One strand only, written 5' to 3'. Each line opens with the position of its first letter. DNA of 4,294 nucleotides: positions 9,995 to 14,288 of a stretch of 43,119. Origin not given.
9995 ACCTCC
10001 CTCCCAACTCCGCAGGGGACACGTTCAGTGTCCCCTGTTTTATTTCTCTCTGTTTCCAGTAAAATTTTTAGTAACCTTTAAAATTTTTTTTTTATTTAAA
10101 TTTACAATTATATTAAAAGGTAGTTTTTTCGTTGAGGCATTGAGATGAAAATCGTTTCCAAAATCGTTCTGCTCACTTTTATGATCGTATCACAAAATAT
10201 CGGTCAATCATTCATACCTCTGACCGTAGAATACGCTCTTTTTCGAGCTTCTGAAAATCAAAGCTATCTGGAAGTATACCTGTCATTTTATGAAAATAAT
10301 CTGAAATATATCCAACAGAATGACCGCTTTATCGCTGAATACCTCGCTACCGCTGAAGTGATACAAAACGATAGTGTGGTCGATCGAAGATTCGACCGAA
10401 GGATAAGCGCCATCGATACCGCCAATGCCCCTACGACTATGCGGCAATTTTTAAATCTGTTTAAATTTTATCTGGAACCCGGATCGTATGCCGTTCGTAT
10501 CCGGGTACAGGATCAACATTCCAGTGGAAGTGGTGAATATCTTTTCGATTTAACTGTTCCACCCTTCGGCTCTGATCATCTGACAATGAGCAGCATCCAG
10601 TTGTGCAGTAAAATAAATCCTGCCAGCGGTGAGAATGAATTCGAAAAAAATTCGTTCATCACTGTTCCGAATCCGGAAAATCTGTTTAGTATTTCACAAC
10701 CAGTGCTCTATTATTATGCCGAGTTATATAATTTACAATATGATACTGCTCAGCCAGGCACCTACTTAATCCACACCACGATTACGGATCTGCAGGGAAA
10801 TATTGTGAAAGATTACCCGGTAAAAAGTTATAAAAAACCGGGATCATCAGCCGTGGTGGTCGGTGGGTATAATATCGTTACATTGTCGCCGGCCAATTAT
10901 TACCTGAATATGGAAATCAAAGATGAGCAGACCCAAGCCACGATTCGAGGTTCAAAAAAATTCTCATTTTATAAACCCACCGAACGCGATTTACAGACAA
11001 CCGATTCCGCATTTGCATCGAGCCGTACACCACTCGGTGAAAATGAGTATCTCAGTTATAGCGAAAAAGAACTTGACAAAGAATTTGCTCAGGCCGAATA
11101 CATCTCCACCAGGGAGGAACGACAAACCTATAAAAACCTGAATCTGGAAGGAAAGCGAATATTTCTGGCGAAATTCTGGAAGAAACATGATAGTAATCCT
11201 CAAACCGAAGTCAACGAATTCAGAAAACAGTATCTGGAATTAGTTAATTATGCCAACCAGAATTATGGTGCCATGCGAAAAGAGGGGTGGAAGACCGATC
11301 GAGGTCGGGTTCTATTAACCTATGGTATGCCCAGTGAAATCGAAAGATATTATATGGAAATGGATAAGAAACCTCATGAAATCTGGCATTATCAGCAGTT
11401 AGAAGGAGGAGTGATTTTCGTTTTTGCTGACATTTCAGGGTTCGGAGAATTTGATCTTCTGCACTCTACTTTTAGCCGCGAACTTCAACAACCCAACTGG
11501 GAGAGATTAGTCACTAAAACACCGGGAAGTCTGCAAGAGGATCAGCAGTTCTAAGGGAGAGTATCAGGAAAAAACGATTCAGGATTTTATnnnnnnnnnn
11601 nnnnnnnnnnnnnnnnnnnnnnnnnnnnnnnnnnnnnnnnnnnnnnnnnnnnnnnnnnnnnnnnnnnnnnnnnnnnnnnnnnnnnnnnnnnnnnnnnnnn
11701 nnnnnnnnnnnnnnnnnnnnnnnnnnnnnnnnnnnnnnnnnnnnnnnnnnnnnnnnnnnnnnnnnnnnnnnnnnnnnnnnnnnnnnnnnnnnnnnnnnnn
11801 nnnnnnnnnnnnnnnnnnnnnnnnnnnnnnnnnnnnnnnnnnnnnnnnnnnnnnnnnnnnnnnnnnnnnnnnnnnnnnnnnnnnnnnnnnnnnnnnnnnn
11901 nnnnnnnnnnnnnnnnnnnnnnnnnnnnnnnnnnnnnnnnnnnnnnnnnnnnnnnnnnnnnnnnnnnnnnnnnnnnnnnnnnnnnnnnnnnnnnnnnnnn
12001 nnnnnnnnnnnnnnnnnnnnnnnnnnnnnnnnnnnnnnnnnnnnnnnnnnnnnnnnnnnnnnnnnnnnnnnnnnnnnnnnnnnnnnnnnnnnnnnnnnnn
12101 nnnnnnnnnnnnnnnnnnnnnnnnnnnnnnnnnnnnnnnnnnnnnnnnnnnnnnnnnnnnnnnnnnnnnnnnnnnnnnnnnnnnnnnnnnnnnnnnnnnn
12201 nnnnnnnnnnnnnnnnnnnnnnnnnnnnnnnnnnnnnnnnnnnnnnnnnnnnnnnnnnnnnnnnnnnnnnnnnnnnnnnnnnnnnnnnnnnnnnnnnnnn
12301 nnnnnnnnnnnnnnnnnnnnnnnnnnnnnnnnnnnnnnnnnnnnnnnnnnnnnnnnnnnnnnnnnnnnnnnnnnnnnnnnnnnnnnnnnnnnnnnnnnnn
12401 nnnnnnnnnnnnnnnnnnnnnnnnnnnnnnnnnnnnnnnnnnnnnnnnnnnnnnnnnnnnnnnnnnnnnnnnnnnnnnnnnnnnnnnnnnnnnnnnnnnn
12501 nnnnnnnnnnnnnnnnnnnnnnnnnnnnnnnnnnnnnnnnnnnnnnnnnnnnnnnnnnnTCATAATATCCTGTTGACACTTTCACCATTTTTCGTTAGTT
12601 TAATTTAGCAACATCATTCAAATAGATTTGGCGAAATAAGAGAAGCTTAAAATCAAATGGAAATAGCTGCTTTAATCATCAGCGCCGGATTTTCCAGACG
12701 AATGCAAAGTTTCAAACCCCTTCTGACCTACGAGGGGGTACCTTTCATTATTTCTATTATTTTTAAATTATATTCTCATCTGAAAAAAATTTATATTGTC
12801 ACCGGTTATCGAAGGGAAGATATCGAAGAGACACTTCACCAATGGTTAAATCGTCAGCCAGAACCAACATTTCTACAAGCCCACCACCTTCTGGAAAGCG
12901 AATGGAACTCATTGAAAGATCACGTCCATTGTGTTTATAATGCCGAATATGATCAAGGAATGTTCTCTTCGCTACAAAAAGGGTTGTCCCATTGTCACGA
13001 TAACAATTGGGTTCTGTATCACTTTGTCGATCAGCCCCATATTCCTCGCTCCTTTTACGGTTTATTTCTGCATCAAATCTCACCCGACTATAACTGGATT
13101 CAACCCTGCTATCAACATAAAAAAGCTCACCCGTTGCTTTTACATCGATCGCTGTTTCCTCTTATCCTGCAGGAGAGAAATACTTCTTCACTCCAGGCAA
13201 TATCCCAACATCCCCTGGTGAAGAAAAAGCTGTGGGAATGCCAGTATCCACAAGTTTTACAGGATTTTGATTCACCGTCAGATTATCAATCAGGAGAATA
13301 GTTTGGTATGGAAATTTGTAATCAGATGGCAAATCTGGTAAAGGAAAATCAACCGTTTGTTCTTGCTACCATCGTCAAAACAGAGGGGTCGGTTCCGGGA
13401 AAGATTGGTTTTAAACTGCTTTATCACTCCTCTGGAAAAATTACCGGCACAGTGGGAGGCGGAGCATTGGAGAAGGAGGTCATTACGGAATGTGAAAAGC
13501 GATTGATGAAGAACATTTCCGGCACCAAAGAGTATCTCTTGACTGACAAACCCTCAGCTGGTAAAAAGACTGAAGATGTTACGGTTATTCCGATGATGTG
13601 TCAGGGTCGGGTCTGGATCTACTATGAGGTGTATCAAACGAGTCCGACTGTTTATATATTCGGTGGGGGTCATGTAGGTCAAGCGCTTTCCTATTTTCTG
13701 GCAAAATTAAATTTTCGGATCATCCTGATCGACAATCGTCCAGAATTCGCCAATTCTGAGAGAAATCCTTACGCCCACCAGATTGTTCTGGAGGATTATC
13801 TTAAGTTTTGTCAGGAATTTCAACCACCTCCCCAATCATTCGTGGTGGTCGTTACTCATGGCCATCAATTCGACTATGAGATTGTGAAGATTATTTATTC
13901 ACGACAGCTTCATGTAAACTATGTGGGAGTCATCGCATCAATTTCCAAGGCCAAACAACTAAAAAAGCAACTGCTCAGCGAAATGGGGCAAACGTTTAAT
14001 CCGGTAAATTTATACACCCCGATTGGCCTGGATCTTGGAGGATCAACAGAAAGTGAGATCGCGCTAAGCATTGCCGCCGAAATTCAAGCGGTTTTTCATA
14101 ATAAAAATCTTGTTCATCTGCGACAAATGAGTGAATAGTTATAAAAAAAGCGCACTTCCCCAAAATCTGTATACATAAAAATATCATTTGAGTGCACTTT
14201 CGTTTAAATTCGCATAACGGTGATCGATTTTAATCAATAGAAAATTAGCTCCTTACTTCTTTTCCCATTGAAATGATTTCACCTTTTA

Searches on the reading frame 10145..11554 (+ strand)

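Call 19: search_protein_families(library=pfam, proteins=[window:10145-11554:+], max_evalue=0.001)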
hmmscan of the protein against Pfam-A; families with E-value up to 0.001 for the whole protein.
window:10145-11554:+ (469 aa): 1 family
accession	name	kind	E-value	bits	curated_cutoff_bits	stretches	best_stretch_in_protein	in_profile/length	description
PF20094.4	GWxTD_dom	-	4.6e-15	56.2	26.9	1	315-430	35-142/172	GWxTD domain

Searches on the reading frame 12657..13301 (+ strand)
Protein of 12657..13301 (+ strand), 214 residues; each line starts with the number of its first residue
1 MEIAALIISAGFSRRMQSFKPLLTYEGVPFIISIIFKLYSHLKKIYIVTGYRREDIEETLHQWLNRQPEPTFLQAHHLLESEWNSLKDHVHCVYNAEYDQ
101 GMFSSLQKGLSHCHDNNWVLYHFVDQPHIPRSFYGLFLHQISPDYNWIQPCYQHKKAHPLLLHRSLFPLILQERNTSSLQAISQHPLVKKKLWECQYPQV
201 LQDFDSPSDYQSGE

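Call 19: search_protein_families(library=pfam, proteins=[window:12657-13301:+], max_evalue=0.001)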
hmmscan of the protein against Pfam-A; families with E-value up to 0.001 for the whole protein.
window:12657-13301:+ (214 aa): 1 family
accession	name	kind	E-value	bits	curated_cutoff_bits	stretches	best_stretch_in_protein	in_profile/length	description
PF12804.13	NTP_transf_3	-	1.9e-24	87.1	27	1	5-183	1-154/160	MobA-like NTP transferase domain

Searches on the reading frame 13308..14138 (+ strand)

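Call 19: search_protein_families(library=pfam, proteins=[window:13308-14138:+], max_evalue=0.001)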
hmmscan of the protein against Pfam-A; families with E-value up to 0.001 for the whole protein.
window:13308-14138:+ (276 aa): 2 families
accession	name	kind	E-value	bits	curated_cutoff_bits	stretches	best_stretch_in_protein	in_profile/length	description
PF13478.12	XdhC_C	-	3e-33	115.4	29.7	1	115-259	1-125/125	XdhC Rossmann domain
PF02625.21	XdhC_CoxI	-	4.8e-17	62.1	24.3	1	11-76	2-67/68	XdhC and CoxI family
